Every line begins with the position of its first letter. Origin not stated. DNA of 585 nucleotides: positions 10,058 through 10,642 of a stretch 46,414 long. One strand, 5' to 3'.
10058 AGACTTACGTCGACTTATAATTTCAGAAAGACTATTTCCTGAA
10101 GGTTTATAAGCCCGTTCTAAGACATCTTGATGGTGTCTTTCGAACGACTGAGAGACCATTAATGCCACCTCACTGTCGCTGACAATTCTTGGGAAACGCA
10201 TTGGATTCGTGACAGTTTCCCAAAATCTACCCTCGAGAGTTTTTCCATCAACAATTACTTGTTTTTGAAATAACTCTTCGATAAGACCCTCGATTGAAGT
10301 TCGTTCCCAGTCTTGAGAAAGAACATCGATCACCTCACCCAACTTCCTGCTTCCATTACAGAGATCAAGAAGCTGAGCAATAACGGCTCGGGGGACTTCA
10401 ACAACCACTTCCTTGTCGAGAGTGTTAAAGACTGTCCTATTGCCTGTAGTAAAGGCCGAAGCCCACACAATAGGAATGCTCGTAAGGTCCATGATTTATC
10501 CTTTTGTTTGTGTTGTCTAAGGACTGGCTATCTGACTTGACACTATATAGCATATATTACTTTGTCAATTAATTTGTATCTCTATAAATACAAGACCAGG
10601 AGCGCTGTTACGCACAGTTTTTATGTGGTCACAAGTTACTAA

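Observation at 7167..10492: Compact TOMM / linear azole-containing peptide (RiPP) locus beside tRNA-Glu in a reduced, CPR-like genome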

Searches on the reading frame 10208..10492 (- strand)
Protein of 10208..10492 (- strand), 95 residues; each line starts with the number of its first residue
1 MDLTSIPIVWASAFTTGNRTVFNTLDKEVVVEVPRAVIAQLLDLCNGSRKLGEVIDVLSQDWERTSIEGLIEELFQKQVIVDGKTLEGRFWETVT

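Call 39: search_solved_structures(query=A2, max_evalue=10)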
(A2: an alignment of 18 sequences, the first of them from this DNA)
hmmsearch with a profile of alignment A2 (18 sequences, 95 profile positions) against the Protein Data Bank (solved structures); distinct sequences matched with E-value up to 10: 9.
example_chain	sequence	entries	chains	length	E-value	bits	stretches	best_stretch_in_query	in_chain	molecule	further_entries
6veh_A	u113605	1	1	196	0.1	15.8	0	58-85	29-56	HEAT repeat domain-containing protein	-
2qyp_A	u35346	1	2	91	0.11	15.8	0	28-60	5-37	Proactivator polypeptide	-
2k4b_A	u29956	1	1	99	0.43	13.8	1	18-81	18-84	Transcriptional regulator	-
9ugr_A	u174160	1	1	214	0.47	13.7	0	50-76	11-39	Syn-F4-Link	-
7u58_A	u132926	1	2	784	0.9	12.8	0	34-61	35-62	MusD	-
2gtg_A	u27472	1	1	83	1.1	12.5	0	26-60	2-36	Proactivator polypeptide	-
6o0i_A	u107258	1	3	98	1.3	12.3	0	26-60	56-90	Design construct XAA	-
35wa_A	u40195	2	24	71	1.4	12.3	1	55-94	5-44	4-oxalocrotonate tautomerase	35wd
6nye_A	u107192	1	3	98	1.6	12.1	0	29-60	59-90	Design construct XAX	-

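Call 46: predict_structure(alignment_id=A2)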
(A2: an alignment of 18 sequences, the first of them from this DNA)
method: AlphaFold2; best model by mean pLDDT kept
length: 95 residues; sequences in the alignment: 18
mean_pLDDT: 89.7   pTM: 0.77
mean pLDDT of the five models: 89.7, 89.5, 88.8, 82.1, 77.7
residues with pLDDT >= 90: 77; 70-90: 9; 50-70: 8; < 50: 1
segments of 3 or more residues with pLDDT < 50: none
pLDDT, mean of each block of 10 residues (from residue 1): 92 93 92 93 94 96 95 93 76 54
secondary structure, 60 per line:
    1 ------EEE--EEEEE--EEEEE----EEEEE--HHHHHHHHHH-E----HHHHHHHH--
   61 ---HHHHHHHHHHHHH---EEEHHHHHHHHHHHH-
elements in order: E7-9 E12-16 E19-23 E28-32 H35-44 H51-58 H64-76 E80-82 H83-94

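Call 48: fold_search(model_id=the predicted structure, library=pdb)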
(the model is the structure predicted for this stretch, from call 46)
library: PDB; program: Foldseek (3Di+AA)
matches with E <= 10: 531; with E <= 0.001: 0
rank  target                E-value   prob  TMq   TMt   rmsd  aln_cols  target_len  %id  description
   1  5lq4_A                6.0e-03  1.00  0.65  0.16   2.7        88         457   16  The Structure of ThcOx, the First Oxidase Protein from the Cyanobactin Pathways (released 2016-11-09)
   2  4v1t_B                7.8e-03  1.00  0.59  0.09   3.3        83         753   14  Heterocyclase in complex with substrate and Cofactor (released 2015-01-14)
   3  4bs9                  8.3e-03  1.00  0.58  0.10   3.2        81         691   10  Structure of the heterocyclase TruD (released 2013-11-06)
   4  5lq4_B                9.4e-03  1.00  0.64  0.16   2.9        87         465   16  The Structure of ThcOx, the First Oxidase Protein from the Cyanobactin Pathways (released 2016-11-09)
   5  8t19_A                1.4e-02  1.00  0.65  0.71   2.5        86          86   14  RiPP precursor peptide recognition element (RRE) domain of Ocin-ThiF-like partner protein, PbtF, bound to an 8 residue (released 2024-06-12)
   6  6gri_2                1.9e-02  0.99  0.51  0.22   3.9        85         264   15  E. coli Microcin synthetase McbBCD complex (released 2019-01-30)
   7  4v1v_B                2.6e-02  1.00  0.56  0.09   3.4        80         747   14  Heterocyclase in complex with substrate and Cofactor (released 2015-01-14)
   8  4v1v_A                3.2e-02  1.00  0.58  0.10   3.3        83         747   14  Heterocyclase in complex with substrate and Cofactor (released 2015-01-14)
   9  9g04_B                5.0e-02  1.00  0.61  0.07   3.0        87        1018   14  Structure of MadB, a class I dehydrates from Clostridium maddingley in the apo state (released 2025-07-16)
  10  4v1u_B                5.7e-02  0.98  0.52  0.09   3.5        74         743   15  Heterocyclase in complex with substrate and Cofactor (released 2015-01-14)
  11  5v1u_B                6.1e-02  0.96  0.49  0.53   5.0        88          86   11  TbiB1 in Complex with the TbiA(beta) Leader Peptide (released 2018-09-05)
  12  5v1u_A                7.4e-02  0.94  0.49  0.53   5.1        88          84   11  TbiB1 in Complex with the TbiA(beta) Leader Peptide (released 2018-09-05)
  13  9g04_A                8.9e-02  0.99  0.64  0.07   3.7        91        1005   12  Structure of MadB, a class I dehydrates from Clostridium maddingley in the apo state (released 2025-07-16)
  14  5v1v_A                1.1e-01  0.97  0.55  0.59   2.9        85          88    9  TbiB1 in Complex with the TbiA(alpha) Leader Peptide (released 2018-09-05)
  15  4mo5_D                1.1e-01  0.30  0.26  0.09  12.8        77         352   22  Crystal structure of AnmK bound to AMPPCP and anhMurNAc (released 2014-01-01)
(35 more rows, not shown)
